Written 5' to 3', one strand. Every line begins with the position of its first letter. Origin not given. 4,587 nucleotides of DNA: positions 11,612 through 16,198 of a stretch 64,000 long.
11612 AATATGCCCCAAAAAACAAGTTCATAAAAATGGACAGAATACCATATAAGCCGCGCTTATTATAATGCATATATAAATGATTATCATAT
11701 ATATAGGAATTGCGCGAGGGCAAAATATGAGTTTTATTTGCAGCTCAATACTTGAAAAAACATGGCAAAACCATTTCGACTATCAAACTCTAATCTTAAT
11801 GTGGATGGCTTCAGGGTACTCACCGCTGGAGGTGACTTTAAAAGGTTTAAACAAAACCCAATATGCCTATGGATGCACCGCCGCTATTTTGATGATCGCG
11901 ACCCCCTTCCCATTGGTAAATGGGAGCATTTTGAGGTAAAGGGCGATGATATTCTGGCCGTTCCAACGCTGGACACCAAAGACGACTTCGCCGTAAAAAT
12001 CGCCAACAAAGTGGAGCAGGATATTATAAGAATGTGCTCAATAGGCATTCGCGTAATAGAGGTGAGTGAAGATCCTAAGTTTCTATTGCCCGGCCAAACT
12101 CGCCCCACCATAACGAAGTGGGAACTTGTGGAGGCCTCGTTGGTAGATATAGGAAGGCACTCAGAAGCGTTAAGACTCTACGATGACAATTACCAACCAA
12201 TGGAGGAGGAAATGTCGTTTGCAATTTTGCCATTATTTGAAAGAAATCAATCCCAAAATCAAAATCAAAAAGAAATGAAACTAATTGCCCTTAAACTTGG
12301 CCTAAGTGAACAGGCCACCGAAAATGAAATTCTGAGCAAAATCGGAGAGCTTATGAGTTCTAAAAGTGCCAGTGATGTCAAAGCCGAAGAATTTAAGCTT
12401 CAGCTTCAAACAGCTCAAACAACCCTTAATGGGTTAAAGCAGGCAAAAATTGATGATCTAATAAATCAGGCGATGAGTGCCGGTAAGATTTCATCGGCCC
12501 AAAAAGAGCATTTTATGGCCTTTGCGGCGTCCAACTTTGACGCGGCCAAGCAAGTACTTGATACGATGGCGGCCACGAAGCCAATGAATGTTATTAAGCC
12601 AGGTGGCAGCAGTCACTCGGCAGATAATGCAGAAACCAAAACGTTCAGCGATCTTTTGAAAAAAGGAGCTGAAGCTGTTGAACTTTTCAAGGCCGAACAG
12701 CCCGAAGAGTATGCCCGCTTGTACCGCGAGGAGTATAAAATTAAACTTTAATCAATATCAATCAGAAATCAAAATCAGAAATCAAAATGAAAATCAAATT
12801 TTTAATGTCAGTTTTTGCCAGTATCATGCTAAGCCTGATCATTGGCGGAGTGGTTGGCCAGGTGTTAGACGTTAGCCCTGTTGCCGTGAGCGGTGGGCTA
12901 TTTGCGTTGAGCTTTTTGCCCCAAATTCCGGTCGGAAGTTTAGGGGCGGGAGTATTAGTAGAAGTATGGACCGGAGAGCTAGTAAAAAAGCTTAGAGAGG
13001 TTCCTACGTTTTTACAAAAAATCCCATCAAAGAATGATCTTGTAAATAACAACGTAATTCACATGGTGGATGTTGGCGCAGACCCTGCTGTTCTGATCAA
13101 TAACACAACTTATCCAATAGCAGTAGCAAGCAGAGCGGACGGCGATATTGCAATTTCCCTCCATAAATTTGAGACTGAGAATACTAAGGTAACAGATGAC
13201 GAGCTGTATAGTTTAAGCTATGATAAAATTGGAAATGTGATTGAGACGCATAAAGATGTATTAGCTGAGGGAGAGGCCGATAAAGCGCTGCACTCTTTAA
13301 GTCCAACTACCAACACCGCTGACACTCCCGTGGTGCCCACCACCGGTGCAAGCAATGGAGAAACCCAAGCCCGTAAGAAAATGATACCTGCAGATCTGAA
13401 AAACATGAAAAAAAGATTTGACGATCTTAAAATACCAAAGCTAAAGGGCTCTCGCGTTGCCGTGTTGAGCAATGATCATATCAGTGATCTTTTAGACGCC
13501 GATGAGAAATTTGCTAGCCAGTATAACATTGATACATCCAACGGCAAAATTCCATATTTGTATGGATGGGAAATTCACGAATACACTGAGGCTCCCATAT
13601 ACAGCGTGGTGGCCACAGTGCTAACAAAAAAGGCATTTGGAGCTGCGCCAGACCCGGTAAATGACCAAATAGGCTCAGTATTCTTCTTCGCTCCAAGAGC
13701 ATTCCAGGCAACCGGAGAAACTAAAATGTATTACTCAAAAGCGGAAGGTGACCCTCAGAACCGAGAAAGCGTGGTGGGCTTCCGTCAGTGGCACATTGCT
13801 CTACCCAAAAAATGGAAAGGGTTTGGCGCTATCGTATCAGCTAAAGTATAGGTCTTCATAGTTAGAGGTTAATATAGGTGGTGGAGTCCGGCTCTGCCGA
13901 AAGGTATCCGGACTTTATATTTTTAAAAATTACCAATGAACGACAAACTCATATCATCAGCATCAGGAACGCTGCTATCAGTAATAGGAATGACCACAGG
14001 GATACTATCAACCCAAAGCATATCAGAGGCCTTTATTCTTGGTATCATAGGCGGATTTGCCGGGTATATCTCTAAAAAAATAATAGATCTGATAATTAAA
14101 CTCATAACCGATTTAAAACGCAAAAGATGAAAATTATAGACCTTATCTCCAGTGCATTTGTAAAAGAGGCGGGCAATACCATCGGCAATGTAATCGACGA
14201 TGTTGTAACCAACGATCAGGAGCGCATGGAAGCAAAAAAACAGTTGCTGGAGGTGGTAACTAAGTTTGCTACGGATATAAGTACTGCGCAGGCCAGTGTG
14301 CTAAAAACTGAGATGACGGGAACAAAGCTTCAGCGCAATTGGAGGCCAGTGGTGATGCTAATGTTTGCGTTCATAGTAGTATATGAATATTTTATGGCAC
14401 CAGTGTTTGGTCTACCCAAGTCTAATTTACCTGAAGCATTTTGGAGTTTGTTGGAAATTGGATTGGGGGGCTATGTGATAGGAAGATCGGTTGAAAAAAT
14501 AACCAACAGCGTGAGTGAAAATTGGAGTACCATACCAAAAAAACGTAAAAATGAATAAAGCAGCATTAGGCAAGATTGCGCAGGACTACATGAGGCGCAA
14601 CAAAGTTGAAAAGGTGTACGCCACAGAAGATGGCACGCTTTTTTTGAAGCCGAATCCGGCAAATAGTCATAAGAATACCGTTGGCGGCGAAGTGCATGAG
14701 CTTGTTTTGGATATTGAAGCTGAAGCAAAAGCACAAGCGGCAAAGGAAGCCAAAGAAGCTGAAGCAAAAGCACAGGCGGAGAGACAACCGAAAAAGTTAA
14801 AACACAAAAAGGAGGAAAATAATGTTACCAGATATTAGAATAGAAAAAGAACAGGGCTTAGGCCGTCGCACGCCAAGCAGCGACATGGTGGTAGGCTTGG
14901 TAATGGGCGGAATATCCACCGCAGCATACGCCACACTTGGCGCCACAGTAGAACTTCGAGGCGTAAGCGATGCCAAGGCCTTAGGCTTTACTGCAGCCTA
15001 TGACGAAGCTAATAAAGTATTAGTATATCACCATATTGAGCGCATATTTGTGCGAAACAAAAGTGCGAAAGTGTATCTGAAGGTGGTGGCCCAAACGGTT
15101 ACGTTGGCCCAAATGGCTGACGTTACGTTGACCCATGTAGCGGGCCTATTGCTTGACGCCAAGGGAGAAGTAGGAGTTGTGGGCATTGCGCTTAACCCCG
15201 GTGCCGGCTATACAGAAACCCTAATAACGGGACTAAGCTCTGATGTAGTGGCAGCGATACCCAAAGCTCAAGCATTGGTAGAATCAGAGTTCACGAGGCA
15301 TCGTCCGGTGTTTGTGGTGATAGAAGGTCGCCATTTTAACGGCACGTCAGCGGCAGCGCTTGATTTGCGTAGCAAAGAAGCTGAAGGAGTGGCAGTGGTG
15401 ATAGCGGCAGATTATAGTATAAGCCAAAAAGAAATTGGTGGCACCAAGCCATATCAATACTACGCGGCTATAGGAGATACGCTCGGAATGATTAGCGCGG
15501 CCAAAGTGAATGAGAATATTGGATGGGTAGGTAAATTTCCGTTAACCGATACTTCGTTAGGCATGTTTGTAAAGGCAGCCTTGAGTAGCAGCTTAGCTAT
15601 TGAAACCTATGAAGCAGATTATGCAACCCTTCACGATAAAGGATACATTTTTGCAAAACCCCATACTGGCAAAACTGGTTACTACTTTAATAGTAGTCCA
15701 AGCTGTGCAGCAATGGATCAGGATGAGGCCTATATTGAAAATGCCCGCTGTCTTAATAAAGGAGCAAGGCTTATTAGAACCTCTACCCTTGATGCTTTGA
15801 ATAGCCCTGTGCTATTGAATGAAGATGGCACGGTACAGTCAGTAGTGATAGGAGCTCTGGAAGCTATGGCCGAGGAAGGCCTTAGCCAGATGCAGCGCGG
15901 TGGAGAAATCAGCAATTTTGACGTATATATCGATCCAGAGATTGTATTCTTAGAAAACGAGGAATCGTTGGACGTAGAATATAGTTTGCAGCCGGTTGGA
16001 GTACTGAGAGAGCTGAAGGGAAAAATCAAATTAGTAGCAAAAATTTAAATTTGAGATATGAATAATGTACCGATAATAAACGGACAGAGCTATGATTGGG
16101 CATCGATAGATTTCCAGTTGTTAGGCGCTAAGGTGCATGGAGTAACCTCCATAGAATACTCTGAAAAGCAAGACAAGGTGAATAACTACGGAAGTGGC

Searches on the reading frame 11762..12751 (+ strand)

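Call 69: search_protein_families(library=pfam, proteins=[window:11762-12751:+], max_evalue=0.001)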
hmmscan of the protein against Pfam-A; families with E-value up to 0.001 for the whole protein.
window:11762-12751:+ (329 aa): 1 family
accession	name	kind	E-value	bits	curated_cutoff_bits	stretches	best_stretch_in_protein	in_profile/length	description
PF10123.14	Mu-like_Pro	-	1.4e-07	31.9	25.2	1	222-294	239-309/330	Mu-like prophage I protein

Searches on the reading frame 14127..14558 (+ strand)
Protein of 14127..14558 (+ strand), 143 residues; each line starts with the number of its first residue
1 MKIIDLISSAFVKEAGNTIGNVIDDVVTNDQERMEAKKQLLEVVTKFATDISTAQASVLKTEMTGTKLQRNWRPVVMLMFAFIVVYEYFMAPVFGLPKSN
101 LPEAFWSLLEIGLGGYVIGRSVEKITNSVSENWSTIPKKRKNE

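Call 69: search_protein_families(library=pfam, proteins=[window:14127-14558:+], max_evalue=0.001)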
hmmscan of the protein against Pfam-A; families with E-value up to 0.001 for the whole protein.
window:14127-14558:+ (143 aa): 1 family
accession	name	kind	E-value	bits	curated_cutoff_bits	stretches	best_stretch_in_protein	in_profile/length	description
PF11351.13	GTA_holin_3TM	-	4.6e-13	50.2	24.8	1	16-121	4-123/123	Holin of 3TMs, for gene-transfer release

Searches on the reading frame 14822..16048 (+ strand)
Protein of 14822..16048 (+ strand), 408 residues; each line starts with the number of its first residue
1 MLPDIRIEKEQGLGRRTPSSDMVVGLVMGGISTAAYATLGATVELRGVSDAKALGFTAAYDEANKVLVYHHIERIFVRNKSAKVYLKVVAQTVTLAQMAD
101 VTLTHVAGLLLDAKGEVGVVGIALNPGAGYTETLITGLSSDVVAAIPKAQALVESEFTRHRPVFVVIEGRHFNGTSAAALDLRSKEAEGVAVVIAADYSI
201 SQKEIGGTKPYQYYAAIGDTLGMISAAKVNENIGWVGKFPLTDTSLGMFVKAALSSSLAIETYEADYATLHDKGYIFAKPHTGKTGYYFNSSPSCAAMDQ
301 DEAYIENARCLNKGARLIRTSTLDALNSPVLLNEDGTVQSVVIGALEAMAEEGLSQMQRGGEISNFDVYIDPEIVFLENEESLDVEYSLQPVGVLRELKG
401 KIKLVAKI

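Call 27: find_related_loci(query=window:14822-16048:+, collection=viral_contigs, flank=10000)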
Query window:14822-16048:+ (408 aa) in viral_contigs; peptide patterns used: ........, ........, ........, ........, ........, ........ (x = any residue, [..] = any of these).
23 stretches matched a pattern; 18 encode a relative of the query (tblastn E <= 1e-3); 18 distinct loci.
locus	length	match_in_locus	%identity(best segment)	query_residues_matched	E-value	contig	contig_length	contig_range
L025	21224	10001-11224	88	1-408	0e+0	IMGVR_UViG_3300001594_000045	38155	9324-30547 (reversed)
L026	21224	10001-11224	88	1-408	0e+0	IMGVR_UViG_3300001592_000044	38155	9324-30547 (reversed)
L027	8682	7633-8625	44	66-399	4e-87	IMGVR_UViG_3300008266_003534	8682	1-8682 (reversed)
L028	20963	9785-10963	42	2-398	2e-82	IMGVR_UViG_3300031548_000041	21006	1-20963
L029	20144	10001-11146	34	12-402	5e-54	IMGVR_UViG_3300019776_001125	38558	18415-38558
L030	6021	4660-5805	31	10-408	3e-44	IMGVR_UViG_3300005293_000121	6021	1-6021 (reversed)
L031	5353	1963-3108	31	10-408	3e-44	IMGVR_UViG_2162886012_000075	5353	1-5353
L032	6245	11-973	36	70-408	5e-44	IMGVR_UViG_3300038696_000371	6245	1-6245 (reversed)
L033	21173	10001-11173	31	10-408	9e-44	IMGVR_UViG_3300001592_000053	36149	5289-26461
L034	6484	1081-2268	30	2-408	7e-42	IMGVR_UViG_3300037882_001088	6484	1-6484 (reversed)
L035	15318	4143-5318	29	1-408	1e-40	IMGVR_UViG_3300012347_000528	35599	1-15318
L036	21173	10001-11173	33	5-402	7e-52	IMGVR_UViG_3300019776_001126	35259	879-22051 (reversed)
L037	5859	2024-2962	29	138-408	8e-26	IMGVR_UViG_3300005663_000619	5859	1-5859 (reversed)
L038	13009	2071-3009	29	138-408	9e-26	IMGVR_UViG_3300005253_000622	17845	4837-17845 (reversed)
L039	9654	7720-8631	24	66-386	3e-18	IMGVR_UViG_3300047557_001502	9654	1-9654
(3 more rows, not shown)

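Call 69: search_protein_families(library=pfam, proteins=[window:14822-16048:+], max_evalue=0.001)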
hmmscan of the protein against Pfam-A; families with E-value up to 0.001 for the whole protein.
window:14822-16048:+ (408 aa): 2 families
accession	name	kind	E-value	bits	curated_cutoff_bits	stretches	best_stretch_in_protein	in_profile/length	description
PF10758.14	DUF2586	-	1.2e-39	137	26.4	1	3-404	2-381/386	Protein of unknown function (DUF2586)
PF17482.7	Phage_sheath_1C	-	0.0005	20.5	26.9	0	318-402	18-101/104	Phage tail sheath C-terminal domain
